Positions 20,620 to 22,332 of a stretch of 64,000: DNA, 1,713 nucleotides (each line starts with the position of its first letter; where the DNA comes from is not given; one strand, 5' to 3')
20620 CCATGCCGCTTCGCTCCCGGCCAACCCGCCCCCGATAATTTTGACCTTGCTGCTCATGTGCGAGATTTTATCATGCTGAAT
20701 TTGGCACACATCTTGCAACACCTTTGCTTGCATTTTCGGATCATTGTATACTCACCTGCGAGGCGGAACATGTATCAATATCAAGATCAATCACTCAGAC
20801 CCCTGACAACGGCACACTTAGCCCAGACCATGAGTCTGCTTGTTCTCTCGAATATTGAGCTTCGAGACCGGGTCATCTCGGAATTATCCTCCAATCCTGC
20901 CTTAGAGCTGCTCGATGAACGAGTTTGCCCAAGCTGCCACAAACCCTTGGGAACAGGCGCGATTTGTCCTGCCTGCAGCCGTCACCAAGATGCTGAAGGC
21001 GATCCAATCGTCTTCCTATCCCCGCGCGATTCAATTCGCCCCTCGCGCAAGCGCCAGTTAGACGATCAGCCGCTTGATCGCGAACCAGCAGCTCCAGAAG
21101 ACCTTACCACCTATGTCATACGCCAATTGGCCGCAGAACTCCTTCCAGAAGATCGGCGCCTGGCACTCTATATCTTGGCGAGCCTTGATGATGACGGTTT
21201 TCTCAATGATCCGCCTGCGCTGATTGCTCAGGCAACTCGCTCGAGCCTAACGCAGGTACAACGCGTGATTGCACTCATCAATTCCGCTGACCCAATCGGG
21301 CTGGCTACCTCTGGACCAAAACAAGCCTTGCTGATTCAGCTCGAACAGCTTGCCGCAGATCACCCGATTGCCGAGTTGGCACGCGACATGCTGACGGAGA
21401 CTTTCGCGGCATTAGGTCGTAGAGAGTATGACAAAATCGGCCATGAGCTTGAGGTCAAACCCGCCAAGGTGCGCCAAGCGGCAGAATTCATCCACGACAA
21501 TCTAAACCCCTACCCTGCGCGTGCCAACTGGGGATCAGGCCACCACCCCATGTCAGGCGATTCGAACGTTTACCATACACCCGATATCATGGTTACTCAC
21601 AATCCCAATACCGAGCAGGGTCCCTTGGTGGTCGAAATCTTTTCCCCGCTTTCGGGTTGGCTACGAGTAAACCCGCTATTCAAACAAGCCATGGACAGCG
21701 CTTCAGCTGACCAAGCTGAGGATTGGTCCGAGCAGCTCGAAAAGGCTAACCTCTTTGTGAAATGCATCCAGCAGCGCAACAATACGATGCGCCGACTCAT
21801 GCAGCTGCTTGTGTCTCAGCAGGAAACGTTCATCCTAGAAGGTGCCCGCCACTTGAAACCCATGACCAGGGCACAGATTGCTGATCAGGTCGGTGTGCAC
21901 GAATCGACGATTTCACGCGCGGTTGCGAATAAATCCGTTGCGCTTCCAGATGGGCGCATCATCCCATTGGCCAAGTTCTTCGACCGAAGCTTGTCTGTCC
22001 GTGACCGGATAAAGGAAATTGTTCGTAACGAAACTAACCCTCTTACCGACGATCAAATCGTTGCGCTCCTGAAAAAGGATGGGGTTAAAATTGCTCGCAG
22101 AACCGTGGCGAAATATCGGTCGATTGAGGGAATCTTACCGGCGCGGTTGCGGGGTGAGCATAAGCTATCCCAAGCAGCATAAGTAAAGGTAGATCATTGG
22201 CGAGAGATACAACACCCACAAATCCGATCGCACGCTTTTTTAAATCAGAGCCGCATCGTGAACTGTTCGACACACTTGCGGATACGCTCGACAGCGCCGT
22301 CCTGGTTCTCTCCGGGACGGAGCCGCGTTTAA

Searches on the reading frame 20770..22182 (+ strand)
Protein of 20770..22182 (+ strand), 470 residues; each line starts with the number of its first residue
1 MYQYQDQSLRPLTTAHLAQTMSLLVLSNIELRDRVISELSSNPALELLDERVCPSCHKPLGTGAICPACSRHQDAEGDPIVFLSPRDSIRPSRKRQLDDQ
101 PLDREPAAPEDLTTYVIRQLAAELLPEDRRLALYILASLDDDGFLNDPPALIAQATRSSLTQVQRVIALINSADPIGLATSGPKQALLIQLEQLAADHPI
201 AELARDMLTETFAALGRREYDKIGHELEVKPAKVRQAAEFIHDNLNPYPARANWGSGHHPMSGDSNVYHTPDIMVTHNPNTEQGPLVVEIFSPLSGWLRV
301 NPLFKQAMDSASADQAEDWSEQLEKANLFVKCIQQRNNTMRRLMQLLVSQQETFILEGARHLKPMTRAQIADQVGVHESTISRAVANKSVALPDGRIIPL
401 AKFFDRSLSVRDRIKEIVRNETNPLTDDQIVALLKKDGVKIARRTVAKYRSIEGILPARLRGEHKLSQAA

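Call 5: search_protein_families(library=pfam, proteins=[window:20770-22182:+])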
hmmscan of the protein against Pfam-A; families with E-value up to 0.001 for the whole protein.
window:20770-22182:+ (470 aa): 3 families
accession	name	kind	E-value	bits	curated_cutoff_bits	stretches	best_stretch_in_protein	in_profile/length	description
PF04552.19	Sigma54_DBD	-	3.3e-35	121.6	22.8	1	320-459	5-156/160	Sigma-54, DNA binding domain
PF04963.19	Sigma54_CBD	-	4.4e-27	95.4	22.9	1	107-280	7-165/185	Sigma-54 factor, core binding domain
PF00309.25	Sigma54_AID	-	1.8e-05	24.9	23.8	1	7-47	6-46/46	Sigma-54 factor, Activator interacting domain (AID)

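Call 6: find_homologous_proteins(query=window:20770-22182:+)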
Query window:20770-22182:+ (470 aa): 6276 proteins with E <= 0.001 among 8000 candidates; the best 120 are listed.
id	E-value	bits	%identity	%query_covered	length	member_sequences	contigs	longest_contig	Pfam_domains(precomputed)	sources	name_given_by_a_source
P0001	0.0e+0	1041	100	100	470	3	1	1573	PF04963.20,PF00309.26,PF04552.20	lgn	-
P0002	5.9e-266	901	86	100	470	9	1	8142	PF04963.20,PF13384.13,PF00309.26,PF04552.20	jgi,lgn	jgi:RNA polymerase sigma-54 factor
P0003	2.1e-264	896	85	100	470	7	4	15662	PF04963.20,PF04552.20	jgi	jgi:RNA polymerase sigma-54 factor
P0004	2.6e-263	892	85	100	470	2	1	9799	PF04963.20,PF13384.13,PF00309.26,PF04552.20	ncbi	-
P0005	2.3e-260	882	84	100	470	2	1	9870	PF04963.20,PF13384.13,PF00309.26,PF04552.20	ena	-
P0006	1.2e-259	880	84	100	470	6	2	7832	PF04963.20,PF00309.26,PF04552.20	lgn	-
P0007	4.3e-258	875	87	96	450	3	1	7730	PF04963.20,PF04552.20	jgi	jgi:RNA polymerase sigma-54 factor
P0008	7.2e-257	871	83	100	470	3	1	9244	PF04963.20,PF13384.13,PF00309.26,PF04552.20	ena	-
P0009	4.7e-256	868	82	100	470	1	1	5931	PF04963.20,PF13384.13,PF00309.26,PF04552.20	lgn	-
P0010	2.6e-255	866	84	100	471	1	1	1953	PF04963.20,PF13384.13,PF00309.26,PF04552.20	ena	-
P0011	7.1e-253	858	82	100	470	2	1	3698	PF04963.20,PF04552.20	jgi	jgi:RNA polymerase sigma-54 factor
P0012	8.6e-249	844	80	100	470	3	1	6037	PF04963.20,PF13384.13,PF00309.26,PF04552.20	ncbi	-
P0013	1.8e-248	843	84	96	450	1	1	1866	PF04963.20,PF04552.20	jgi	jgi:RNA polymerase sigma-54 factor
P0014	3.0e-247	839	81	100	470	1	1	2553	PF04963.20,PF04552.20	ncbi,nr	ncbi:MAG: hypothetical protein E4G99_12020 [Anaerolineales bacterium]|nr:MAG: hypothetical protein E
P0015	2.1e-228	777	74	100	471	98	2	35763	PF04963.20,PF00309.26,PF04552.20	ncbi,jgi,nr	ncbi:MAG: hypothetical protein E3J69_01210 [Anaerolineales bacterium]|nr:MAG: hypothetical protein E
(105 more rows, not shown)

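Call 9: find_related_loci(query=A1, collection=genome_contigs, flank=6000)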
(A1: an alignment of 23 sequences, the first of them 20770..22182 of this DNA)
Query A1 (470 aa) in genome_contigs; peptide patterns used: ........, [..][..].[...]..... (x = any residue, [..] = any of these).
595 stretches matched a pattern; 571 encode a relative of the query (tblastn E <= 1e-3); the best 80 are kept; 80 distinct loci.
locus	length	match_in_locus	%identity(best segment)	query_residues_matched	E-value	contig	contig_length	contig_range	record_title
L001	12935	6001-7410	84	1-470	0e+0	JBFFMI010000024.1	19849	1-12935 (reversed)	MAG: Anaerolineales bacterium isolate Mix_mud18.2022.04.43 k141_713357_length_19849_cov_8.7126, whole genome shotgun seq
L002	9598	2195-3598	75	3-470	0e+0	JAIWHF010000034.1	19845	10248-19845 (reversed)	MAG: Methanosarcinales archaeon isolate JL_US_07_21 NODE_253_length_19845_cov_0.447611, whole genome shotgun sequence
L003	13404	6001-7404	74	3-470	0e+0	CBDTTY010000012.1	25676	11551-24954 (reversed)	MAG TPA_asm: uncultured Anaerolineales bacterium isolate SRR7614714_binner12_Refined_77 genome assembly, contig: ERZ2387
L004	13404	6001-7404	74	3-470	0e+0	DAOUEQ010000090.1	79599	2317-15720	MAG TPA_asm: Anaerolineales bacterium isolate N6_298 k139_102345, whole genome shotgun sequence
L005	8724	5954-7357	74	3-470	0e+0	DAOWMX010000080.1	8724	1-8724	MAG TPA_asm: Anaerolineales bacterium isolate CSMAG_3013 CSMAG_3013_k141_1095235_length_8724_cov_179.8284, whole genome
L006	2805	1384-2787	74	3-470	0e+0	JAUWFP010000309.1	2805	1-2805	MAG: Anaerolineales bacterium isolate CSMAG_2219 CSMAG_2219_k141_1680661_length_2805_cov_8.8679, whole genome shotgun se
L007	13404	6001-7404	74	3-470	0e+0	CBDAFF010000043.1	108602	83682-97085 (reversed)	MAG: uncultured Anaerolineales bacterium isolate MAG_101 genome assembly, contig: k141_348111, whole genome shotgun sequ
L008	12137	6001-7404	74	3-470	0e+0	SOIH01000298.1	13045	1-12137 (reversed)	MAG: Anaerolineales bacterium isolate E29_bin24 NODE_1338_length_13045_cov_12.845727, whole genome shotgun sequence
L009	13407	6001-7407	72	1-470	0e+0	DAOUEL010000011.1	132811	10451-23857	MAG TPA_asm: Anaerolineales bacterium isolate N6_281 k139_1229206, whole genome shotgun sequence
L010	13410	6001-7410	72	1-470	0e+0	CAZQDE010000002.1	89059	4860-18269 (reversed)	MAG TPA_asm: uncultured Anaerolineaceae bacterium isolate binchicken_co19_417 genome assembly, contig: NODE_162_length_8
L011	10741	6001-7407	72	1-470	0e+0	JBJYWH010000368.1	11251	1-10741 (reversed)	MAG: Anaerolineales bacterium isolate J5_7_160517rDrA_9 J5_7_160517rDrA_9_000000000368, whole genome shotgun sequence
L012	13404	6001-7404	73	3-470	0e+0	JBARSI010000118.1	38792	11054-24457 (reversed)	MAG: Anaerolineales bacterium isolate MFD12959_ilm_asm_bin40 k127_123436, whole genome shotgun sequence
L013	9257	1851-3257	73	1-470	0e+0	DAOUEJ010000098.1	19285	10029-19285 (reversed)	MAG TPA_asm: Anaerolineales bacterium isolate N5_261 k139_1023998, whole genome shotgun sequence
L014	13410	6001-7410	73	1-470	0e+0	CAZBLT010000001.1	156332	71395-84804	MAG TPA_asm: uncultured Anaerolineaceae bacterium isolate SRP338002_co1_121 genome assembly, contig: NODE_102_length_156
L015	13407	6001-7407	71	1-470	0e+0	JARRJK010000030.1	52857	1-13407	MAG: Anaerolineales bacterium isolate Spart_018_MAG scaffold_1022, whole genome shotgun sequence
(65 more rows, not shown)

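Call 27: search_protein_families(library=ncbifam, proteins=[window:20770-22182:+], max_evalue=0.01)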
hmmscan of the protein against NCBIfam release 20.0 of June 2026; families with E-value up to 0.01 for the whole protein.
window:20770-22182:+ (470 aa): 10 families
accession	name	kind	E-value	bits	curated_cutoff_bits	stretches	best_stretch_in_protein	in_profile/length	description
TIGR02395.1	rpoN_sigma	equivalog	2e-75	254.5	277.35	1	12-461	6-433/434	RNA polymerase factor sigma-54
NF004595.0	PRK05932.1-2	equivalog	6.7e-65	219.8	513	1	14-461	16-480/484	RNA polymerase factor sigma-54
NF009118.0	PRK12469.1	subfamily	1.9e-60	205.1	396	1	14-462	16-479/483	RNA polymerase factor sigma-54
NF004598.0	PRK05932.1-5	equivalog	9.1e-55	186.3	621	1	92-461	128-501/504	RNA polymerase factor sigma-54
NF004596.0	PRK05932.1-3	subfamily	3.1e-52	178.2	499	2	94-451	137-494/515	RNA polymerase factor sigma-54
NF004597.0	PRK05932.1-4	equivalog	5.4e-41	140.6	817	1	114-460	122-472/477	RNA polymerase factor sigma-54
NF004602.0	PRK05932.2-4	equivalog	1.9e-29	102.8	506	2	313-452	252-399/416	RNA polymerase factor sigma-54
NF005514.0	PRK07122.1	subfamily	2.1e-05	23.8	372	1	309-392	176-259/264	RNA polymerase sigma factor SigF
TIGR02937.1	sigma70-ECF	superfamily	8.6e-05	22.2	42.9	1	317-385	99-154/165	sigma-70 family RNA polymerase sigma factor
NF033516.0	transpos_IS3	equivalog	0.0045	16.3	160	1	320-462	58-187/369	IS3 family transposase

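Call 47: search_solved_structures(query=window:20770-22182:+, max_evalue=0.001, show_alignments=1)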
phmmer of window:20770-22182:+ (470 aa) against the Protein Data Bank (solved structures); distinct sequences matched with E-value up to 0.001: 23.
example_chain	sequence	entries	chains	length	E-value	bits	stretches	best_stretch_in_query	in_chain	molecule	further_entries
9mse_M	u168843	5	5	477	1.3e-35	126.6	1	13-461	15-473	RNA polymerase sigma-54 factor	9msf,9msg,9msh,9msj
8f1i_M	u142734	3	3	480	1.3e-35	126.6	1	13-461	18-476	RNA polymerase sigma-54 factor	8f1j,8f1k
5ui8_M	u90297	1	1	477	3.4e-34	122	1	13-461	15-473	RNA polymerase sigma-54 factor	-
7qv9_M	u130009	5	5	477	6.1e-34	121.2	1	13-461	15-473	RNA polymerase sigma-54 factor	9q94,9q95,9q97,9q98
9q90_M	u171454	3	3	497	6.4e-34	121.1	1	13-461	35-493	RNA polymerase sigma-54 factor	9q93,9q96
9q91_M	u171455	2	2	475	8.4e-34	120.7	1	13-461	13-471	RNA polymerase sigma-54 factor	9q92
7qwp_M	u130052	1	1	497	8.5e-34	120.7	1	13-461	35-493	RNA polymerase sigma-54 factor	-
7qxi_M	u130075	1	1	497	1.3e-33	120.1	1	13-461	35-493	RNA polymerase sigma-54 factor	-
8re4_M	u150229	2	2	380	8.3e-33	117.4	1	108-457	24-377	RNA polymerase sigma-54 factor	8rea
5nwt_M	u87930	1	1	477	1.2e-32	117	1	114-461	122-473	RNA polymerase sigma-54 factor,RNA polymerase sigma-54 factor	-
8reb_M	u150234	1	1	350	2.5e-29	106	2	320-457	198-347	RNA polymerase sigma-54 factor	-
5nsr_M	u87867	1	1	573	5.2e-29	104.9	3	321-406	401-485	RNA polymerase sigma-54 factor,RNA polymerase sigma-54 factor,RNA polymerase sigma-54 fact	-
5nss_M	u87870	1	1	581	6.5e-29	104.6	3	321-406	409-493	RNA polymerase sigma-54 factor,RNA polymerase sigma-54 factor,RNA polymerase sigma-54 fact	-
8rec_M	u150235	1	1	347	2e-28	103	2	319-457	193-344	RNA polymerase sigma-54 factor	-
6gh6_M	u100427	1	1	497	2.8e-28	102.5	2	299-461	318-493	RNA polymerase sigma-54 factor,RNA polymerase sigma-54 factor,RNA polymerase sigma-54 fact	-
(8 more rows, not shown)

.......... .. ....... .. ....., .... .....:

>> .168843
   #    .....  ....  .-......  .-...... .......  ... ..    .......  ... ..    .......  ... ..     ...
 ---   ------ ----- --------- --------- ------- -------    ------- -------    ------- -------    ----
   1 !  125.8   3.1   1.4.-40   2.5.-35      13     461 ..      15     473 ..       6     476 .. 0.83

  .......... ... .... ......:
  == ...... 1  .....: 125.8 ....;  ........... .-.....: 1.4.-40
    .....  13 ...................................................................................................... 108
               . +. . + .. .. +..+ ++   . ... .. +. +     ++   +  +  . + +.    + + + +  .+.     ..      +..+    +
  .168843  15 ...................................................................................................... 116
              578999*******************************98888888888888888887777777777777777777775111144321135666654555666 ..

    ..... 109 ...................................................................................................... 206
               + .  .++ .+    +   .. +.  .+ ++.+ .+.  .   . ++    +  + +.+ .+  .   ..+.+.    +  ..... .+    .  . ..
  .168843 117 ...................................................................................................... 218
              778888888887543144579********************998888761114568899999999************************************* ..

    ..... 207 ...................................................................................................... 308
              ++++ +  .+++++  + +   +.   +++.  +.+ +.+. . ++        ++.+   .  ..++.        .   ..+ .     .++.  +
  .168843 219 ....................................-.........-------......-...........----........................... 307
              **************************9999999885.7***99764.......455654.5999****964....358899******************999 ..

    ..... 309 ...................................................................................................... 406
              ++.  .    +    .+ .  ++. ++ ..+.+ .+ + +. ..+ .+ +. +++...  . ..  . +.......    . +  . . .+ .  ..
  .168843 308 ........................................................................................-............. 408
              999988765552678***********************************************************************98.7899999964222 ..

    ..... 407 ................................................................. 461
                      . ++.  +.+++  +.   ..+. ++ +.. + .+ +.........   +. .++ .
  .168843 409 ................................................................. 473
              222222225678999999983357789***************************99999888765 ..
